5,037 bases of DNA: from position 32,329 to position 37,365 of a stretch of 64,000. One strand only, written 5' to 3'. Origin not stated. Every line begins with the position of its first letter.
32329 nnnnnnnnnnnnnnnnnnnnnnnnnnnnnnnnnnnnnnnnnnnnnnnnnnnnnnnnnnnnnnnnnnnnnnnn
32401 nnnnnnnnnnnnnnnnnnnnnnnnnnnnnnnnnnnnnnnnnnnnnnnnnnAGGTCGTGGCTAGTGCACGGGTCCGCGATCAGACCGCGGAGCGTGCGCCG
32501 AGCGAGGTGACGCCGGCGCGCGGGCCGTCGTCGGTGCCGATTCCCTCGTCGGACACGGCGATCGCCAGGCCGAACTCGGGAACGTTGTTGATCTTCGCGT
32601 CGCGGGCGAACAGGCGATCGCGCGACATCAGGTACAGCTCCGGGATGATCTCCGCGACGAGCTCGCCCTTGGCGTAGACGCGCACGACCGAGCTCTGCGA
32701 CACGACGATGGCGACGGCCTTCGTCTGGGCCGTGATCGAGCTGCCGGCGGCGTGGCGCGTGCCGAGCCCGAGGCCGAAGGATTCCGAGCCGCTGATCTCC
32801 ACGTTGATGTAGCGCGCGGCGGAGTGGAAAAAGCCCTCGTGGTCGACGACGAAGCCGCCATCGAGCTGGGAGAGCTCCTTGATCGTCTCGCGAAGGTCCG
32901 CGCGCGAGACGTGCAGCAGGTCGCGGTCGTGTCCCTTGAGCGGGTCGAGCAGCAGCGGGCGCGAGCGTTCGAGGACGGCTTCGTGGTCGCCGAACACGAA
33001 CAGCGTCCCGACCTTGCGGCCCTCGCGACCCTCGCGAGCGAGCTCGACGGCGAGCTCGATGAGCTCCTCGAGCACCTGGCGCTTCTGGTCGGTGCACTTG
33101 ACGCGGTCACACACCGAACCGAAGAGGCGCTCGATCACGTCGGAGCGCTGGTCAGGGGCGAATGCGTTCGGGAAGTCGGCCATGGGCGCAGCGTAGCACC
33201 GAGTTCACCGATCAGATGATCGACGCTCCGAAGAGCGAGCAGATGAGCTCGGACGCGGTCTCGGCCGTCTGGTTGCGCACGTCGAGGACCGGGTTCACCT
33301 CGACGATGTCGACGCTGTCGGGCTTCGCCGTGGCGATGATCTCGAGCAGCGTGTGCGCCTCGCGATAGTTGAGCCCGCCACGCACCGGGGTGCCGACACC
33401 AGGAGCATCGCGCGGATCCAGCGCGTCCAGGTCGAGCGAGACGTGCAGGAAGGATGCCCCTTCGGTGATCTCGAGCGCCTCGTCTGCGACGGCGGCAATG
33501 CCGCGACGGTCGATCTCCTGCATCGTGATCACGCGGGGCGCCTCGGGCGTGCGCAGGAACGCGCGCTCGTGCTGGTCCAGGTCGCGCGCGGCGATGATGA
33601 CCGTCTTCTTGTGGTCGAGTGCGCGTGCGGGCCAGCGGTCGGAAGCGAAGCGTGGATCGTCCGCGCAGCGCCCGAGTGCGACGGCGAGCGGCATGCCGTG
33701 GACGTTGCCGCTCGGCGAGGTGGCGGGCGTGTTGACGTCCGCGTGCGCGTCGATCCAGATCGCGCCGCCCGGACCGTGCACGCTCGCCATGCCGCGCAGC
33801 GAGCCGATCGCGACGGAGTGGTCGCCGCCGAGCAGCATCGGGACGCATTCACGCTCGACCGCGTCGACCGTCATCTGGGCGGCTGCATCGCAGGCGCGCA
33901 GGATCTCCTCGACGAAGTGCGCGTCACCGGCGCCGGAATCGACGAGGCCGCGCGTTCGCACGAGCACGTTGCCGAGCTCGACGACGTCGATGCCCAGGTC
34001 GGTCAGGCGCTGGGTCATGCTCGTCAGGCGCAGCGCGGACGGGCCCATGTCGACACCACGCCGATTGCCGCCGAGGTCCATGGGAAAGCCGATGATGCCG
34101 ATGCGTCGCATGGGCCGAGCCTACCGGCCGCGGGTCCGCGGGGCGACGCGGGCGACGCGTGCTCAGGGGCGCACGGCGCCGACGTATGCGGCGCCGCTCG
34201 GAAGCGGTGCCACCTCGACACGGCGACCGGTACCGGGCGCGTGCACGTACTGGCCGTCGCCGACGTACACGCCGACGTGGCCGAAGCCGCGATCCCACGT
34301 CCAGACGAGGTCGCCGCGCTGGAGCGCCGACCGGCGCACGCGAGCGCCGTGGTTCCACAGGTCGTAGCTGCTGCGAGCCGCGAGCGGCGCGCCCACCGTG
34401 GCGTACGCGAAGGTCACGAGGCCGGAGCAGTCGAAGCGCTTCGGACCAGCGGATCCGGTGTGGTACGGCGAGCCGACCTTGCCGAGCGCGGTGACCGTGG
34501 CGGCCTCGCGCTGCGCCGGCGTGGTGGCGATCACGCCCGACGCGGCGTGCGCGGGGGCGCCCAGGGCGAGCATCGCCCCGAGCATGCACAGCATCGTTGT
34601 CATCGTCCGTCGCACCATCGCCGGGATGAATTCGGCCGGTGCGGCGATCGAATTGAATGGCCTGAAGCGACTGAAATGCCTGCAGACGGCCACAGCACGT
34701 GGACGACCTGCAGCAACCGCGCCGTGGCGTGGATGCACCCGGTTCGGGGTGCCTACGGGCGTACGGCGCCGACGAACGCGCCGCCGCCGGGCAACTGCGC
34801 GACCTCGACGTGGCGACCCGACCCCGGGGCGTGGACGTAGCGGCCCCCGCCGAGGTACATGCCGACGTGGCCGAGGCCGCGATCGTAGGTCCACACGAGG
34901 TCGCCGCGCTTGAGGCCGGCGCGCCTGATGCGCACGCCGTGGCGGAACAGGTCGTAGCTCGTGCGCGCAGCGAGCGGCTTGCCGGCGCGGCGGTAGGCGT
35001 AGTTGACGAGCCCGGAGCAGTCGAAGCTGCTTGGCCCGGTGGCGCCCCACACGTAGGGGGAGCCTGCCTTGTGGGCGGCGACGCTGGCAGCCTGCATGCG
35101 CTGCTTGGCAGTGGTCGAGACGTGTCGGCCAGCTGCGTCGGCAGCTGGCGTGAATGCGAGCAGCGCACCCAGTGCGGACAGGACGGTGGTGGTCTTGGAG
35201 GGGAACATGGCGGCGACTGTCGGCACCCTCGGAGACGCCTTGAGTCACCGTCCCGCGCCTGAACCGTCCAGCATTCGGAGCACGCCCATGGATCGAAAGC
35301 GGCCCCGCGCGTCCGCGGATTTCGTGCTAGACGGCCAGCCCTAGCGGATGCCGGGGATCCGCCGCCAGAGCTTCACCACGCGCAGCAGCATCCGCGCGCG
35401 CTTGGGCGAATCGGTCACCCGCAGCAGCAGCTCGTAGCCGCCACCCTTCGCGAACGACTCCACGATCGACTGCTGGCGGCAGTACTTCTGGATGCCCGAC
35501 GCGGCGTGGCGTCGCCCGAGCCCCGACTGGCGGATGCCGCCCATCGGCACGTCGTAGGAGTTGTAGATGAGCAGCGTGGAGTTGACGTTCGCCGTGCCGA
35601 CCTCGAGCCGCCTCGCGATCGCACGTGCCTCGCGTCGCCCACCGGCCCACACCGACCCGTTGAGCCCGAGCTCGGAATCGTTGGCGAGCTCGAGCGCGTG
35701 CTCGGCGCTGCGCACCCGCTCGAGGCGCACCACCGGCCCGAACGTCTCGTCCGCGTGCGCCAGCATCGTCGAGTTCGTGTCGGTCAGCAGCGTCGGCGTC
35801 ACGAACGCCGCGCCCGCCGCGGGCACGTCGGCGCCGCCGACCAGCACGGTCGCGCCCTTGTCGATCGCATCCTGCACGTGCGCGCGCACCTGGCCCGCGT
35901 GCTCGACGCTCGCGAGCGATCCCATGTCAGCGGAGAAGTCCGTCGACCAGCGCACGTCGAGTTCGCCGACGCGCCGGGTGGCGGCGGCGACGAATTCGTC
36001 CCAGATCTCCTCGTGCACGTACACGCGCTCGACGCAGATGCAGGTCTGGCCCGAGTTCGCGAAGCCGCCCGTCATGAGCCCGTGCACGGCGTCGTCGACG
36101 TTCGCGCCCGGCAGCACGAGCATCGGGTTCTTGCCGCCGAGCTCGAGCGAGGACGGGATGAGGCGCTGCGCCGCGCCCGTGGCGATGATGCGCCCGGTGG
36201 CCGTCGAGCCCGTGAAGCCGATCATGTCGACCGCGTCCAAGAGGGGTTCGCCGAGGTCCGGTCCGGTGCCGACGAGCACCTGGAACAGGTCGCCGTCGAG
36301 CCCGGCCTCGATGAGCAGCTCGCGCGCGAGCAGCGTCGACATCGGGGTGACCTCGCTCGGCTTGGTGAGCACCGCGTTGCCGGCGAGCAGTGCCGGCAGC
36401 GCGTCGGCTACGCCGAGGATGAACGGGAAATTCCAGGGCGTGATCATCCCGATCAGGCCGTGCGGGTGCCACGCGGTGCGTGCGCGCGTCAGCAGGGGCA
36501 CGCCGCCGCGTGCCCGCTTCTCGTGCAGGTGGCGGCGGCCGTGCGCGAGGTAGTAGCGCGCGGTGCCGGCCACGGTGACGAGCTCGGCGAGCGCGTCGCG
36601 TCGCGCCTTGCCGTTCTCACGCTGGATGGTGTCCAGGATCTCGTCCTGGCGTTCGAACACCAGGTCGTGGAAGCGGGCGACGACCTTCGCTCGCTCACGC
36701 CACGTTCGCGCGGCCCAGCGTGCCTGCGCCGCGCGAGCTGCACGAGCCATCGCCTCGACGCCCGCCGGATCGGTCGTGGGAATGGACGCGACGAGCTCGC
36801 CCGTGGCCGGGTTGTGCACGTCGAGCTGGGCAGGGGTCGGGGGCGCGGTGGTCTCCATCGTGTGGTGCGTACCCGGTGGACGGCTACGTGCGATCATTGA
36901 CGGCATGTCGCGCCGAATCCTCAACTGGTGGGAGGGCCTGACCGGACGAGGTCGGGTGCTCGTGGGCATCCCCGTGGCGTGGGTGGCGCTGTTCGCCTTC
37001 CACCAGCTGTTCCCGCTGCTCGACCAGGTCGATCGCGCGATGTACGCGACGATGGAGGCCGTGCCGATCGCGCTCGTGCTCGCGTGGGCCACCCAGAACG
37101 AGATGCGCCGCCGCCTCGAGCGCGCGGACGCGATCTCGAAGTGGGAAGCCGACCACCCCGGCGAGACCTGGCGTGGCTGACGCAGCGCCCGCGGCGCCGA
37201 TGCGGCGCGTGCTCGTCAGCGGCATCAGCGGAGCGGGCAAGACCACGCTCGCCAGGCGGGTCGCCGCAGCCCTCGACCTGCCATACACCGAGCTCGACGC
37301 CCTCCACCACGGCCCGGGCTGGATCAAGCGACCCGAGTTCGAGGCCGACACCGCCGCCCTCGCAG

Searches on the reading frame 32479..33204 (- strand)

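Call 74: search_protein_families(library=pfam, proteins=[window:32479-33204:-], max_evalue=0.00001)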
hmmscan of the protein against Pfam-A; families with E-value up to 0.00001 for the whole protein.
window:32479-33204:- (241 aa): 1 family
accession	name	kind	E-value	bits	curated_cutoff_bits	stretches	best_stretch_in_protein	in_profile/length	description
PF02457.21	DAC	-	1.3e-16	60.7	27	1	56-181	3-118/119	DisA bacterial checkpoint controller nucleotide-binding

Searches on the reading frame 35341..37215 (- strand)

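Call 74: search_protein_families(library=pfam, proteins=[window:35341-37215:-], max_evalue=0.00001)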
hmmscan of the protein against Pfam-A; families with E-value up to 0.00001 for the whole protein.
window:35341-37215:- (624 aa): 1 family
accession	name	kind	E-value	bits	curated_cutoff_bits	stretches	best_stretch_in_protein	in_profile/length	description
PF00171.27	Aldedh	-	6.3e-130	434.2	23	1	129-584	7-461/461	Aldehyde dehydrogenase family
